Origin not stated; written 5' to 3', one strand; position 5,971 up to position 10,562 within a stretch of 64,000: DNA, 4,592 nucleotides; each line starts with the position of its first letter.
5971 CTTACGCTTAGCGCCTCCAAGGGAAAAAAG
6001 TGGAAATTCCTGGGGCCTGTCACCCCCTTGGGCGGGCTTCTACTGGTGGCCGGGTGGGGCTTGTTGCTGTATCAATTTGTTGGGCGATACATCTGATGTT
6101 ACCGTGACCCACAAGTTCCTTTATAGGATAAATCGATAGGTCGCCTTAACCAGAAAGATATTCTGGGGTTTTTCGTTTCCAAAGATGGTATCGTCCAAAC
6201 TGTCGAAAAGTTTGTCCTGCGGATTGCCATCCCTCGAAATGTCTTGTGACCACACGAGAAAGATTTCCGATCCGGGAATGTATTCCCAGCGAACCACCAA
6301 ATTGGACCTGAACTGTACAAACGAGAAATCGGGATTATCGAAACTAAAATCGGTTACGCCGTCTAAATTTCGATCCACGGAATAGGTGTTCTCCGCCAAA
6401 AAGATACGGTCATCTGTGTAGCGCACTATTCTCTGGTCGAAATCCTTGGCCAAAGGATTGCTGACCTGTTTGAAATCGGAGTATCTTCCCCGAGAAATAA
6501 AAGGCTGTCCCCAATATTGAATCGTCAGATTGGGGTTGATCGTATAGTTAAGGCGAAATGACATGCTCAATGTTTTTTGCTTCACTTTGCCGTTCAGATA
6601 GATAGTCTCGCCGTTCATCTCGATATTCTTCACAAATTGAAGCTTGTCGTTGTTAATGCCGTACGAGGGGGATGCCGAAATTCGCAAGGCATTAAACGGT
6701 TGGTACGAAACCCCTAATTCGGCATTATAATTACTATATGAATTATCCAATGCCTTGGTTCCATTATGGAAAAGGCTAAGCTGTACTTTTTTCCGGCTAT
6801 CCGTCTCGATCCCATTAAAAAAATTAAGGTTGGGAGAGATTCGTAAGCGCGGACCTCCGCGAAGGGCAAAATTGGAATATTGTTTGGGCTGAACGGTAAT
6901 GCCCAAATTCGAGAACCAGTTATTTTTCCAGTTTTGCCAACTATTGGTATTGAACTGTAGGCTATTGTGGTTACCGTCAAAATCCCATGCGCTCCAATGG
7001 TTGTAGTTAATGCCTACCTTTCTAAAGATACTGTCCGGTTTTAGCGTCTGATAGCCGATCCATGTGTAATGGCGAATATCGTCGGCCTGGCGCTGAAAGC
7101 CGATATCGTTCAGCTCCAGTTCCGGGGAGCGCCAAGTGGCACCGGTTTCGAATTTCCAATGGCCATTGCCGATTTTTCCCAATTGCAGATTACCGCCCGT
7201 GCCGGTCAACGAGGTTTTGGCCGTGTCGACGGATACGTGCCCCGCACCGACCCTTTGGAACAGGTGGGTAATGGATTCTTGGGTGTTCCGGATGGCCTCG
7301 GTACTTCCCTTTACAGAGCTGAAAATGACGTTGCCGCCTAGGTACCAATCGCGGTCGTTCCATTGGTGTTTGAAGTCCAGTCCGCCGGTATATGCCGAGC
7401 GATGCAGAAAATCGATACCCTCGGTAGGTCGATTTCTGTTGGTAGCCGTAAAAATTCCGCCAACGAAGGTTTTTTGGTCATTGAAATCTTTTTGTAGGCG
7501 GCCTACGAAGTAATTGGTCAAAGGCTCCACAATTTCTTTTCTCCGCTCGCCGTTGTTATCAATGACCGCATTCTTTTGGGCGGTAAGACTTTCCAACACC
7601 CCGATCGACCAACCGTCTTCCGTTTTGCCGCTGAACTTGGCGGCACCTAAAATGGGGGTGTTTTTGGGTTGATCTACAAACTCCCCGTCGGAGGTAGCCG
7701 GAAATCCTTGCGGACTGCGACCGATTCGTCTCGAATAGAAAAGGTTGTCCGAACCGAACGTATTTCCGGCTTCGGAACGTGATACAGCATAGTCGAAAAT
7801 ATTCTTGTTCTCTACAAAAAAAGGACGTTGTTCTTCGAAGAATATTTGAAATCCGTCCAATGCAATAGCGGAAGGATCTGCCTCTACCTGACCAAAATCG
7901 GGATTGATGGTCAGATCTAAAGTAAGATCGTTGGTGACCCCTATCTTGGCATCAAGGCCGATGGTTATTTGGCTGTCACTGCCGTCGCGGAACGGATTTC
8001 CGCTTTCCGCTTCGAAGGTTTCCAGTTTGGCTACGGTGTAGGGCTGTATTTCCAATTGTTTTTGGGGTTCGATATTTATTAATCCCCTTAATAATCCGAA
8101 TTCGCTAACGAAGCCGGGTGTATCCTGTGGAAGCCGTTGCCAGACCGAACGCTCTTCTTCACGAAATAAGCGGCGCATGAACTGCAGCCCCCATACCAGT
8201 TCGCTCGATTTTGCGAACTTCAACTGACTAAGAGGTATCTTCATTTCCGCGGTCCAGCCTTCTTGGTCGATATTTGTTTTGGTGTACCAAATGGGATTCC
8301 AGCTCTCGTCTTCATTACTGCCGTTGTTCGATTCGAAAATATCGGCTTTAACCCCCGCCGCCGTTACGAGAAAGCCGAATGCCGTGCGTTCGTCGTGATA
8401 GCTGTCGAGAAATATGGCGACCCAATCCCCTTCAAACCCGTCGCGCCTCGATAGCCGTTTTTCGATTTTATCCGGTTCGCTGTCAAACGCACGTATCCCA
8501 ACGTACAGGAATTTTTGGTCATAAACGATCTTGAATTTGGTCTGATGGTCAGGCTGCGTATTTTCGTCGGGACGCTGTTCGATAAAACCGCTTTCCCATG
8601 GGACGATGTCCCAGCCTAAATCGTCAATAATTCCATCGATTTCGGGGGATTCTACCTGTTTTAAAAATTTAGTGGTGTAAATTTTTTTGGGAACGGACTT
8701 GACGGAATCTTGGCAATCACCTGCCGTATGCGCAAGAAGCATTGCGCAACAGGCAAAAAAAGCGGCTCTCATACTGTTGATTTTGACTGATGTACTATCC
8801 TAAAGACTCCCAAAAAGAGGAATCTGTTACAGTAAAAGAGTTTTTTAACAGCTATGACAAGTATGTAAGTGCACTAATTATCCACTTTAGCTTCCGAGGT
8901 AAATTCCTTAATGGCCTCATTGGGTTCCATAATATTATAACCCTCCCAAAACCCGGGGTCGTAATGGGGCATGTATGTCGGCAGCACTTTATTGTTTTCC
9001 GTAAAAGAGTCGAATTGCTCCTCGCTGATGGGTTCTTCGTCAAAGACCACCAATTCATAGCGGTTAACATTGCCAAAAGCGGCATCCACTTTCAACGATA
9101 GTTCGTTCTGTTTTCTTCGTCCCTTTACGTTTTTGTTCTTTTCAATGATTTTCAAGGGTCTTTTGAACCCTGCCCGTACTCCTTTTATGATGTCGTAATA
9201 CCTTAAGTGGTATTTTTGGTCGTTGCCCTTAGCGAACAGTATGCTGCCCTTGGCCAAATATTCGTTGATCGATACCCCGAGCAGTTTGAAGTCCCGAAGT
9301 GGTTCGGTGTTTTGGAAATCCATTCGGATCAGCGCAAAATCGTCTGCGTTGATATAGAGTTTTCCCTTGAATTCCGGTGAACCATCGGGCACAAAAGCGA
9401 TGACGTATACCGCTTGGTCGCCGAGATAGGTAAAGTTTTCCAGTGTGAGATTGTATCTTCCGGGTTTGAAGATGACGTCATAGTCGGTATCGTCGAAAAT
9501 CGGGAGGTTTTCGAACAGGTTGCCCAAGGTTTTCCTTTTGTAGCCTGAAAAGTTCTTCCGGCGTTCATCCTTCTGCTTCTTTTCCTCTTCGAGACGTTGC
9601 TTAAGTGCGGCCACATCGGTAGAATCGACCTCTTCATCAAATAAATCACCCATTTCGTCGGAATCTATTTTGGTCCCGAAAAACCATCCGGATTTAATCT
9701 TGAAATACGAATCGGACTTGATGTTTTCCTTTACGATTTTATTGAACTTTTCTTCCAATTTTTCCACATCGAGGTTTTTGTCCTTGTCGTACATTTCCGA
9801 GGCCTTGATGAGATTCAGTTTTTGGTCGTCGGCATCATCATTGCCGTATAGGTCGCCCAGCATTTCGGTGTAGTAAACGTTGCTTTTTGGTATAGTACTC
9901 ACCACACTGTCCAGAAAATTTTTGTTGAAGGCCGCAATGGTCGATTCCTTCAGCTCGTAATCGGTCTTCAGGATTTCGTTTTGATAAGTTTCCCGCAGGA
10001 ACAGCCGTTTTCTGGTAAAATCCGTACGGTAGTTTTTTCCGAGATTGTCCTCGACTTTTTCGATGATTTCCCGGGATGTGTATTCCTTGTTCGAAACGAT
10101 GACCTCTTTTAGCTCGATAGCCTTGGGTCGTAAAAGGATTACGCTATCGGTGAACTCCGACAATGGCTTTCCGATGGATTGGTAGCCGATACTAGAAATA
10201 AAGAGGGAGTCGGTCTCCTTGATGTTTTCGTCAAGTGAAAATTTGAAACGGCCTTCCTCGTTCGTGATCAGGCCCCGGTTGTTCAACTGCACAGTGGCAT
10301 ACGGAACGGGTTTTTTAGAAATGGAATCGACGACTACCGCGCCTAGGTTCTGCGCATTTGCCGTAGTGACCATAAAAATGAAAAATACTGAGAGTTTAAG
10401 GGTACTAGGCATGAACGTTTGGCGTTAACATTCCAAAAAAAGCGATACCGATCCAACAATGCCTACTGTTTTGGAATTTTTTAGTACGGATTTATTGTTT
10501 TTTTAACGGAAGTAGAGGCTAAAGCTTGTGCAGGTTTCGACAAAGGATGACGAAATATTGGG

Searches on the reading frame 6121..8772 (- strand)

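Call 12: search_protein_families(library=pfam, proteins=[window:6121-8772:-], max_evalue=0.001)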
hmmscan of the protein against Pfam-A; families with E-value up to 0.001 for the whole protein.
window:6121-8772:- (883 aa): 2 families
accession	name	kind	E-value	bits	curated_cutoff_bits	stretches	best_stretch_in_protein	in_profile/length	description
PF19313.5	DUF5916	-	1.2e-73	249.2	22.6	1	239-879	4-561/572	Domain of unknown function (DUF5916)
PF06452.16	CBM9_1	-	5.5e-09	36.6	23.4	1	45-199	1-147/185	Carbohydrate family 9 binding domain-like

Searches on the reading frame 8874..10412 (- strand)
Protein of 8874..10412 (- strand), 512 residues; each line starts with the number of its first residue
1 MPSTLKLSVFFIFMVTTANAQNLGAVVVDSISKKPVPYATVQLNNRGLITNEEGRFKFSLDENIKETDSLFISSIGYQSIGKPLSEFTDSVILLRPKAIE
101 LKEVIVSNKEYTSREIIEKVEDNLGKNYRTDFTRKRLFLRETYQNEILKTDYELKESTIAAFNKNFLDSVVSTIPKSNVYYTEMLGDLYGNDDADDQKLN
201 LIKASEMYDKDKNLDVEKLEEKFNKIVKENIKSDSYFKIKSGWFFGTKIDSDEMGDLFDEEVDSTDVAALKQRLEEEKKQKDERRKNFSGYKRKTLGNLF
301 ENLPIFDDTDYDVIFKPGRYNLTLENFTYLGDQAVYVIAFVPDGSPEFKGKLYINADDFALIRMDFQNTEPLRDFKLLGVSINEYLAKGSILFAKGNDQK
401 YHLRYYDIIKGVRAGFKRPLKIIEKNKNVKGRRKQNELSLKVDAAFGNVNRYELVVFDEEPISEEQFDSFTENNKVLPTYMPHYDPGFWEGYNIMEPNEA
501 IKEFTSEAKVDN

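Call 12: search_protein_families(library=pfam, proteins=[window:8874-10412:-], max_evalue=0.001)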
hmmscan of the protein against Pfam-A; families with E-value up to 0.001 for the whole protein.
window:8874-10412:- (512 aa): 2 families
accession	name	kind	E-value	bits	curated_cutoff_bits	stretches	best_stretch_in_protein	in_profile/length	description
PF13715.12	CarbopepD_reg_2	-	3.7e-09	36.9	32.2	1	27-106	5-88/88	CarboxypepD_reg-like domain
PF13620.12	CarboxypepD_reg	-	1.1e-05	26.1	32.3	1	26-80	5-62/82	Carboxypeptidase regulatory-like domain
